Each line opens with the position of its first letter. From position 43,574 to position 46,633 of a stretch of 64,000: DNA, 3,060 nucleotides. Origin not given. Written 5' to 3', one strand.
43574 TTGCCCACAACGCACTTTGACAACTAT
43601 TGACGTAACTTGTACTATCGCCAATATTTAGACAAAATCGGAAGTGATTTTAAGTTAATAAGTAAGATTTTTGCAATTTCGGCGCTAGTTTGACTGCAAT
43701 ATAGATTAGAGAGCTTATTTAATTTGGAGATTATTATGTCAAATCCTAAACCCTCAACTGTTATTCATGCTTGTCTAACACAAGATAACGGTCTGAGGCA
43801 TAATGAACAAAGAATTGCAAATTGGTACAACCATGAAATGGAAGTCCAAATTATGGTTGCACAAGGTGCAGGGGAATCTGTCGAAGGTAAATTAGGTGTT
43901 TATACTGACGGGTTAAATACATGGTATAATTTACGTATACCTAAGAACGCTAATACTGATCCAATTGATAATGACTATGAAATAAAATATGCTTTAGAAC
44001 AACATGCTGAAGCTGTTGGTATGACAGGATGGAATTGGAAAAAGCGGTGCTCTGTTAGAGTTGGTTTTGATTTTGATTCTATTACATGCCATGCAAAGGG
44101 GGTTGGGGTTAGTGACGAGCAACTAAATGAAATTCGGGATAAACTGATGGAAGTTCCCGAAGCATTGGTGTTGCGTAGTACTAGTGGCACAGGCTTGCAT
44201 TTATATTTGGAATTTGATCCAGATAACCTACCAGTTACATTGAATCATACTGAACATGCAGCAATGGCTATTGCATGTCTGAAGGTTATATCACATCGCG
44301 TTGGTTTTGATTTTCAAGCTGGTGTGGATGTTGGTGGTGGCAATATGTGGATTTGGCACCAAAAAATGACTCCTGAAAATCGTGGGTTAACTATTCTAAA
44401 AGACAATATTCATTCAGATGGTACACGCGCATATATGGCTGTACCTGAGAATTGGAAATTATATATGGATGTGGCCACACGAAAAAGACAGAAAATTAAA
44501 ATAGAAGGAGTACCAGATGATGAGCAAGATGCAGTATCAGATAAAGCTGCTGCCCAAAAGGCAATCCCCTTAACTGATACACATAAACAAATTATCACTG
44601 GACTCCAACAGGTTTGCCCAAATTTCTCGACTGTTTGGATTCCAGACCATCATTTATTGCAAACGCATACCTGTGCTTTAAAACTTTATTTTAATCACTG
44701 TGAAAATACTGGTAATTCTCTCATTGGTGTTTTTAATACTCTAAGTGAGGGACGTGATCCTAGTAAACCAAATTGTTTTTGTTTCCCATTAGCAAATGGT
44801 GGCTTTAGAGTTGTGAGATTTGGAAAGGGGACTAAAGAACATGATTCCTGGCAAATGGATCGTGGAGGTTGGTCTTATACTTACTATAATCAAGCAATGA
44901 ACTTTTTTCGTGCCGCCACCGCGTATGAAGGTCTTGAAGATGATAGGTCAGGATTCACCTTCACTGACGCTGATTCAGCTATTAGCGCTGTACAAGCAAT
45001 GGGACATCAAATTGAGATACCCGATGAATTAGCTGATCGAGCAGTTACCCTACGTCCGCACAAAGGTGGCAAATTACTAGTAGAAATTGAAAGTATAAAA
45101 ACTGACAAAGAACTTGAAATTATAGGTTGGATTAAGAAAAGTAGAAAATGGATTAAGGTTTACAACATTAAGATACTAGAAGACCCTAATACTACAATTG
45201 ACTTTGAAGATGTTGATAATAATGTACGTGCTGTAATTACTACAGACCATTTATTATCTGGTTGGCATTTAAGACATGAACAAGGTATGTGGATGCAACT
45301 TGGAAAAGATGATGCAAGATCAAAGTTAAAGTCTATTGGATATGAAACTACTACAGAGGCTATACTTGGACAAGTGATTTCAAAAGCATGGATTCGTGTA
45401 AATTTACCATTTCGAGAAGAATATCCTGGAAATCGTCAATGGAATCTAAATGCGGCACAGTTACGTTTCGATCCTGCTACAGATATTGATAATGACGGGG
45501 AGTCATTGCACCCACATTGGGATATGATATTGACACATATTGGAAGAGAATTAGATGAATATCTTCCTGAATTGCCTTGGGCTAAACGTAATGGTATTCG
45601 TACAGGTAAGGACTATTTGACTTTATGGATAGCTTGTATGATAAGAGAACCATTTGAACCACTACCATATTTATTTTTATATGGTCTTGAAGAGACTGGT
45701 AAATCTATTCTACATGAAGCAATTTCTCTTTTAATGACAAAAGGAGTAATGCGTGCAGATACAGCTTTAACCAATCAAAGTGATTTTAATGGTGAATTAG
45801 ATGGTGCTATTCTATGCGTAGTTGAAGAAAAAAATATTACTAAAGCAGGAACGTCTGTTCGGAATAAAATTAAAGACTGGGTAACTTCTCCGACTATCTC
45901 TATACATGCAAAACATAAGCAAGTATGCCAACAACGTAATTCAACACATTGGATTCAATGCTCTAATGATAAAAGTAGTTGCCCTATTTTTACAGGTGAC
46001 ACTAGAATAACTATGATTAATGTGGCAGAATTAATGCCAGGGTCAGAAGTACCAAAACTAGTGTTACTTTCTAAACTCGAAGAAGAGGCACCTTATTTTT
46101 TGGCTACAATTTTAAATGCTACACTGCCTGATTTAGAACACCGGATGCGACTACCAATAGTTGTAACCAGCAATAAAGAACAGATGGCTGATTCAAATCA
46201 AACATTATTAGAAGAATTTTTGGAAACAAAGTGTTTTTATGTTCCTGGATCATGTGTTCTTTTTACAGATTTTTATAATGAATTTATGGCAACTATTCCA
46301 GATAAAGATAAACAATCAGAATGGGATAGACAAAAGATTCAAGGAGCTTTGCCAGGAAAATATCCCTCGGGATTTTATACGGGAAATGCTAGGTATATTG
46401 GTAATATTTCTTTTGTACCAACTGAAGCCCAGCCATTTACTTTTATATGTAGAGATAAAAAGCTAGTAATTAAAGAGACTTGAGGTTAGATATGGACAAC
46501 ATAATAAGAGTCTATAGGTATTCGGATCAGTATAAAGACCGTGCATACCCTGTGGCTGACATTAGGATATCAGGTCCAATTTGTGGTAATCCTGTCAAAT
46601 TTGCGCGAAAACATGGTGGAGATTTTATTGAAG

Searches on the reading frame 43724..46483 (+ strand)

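Call 55: search_protein_families(library=pfam, proteins=[window:43724-46483:+], max_evalue=0.01)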
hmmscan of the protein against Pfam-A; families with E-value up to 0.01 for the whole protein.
window:43724-46483:+ (919 aa): 1 family
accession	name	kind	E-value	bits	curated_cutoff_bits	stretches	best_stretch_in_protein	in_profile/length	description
PF19263.5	DUF5906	-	5.5e-14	53.2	27.6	1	652-758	1-109/114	Family of unknown function (DUF5906)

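Call 72: search_protein_families(library=phrogs, proteins=[window:43724-46483:+], max_evalue=0.001)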
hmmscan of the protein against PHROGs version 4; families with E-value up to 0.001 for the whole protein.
window:43724-46483:+ (919 aa): 3 families
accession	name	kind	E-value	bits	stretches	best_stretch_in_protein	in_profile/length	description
phrog_1156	-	DNA, RNA and nucleotide metabolism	2.6e-14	53.8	1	630-898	540-826/855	DNA primase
phrog_1829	-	DNA, RNA and nucleotide metabolism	2.8e-14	53.2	1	631-879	488-736/772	DNA primase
phrog_24712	-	unknown function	1.6e-05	24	1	649-833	474-655/801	-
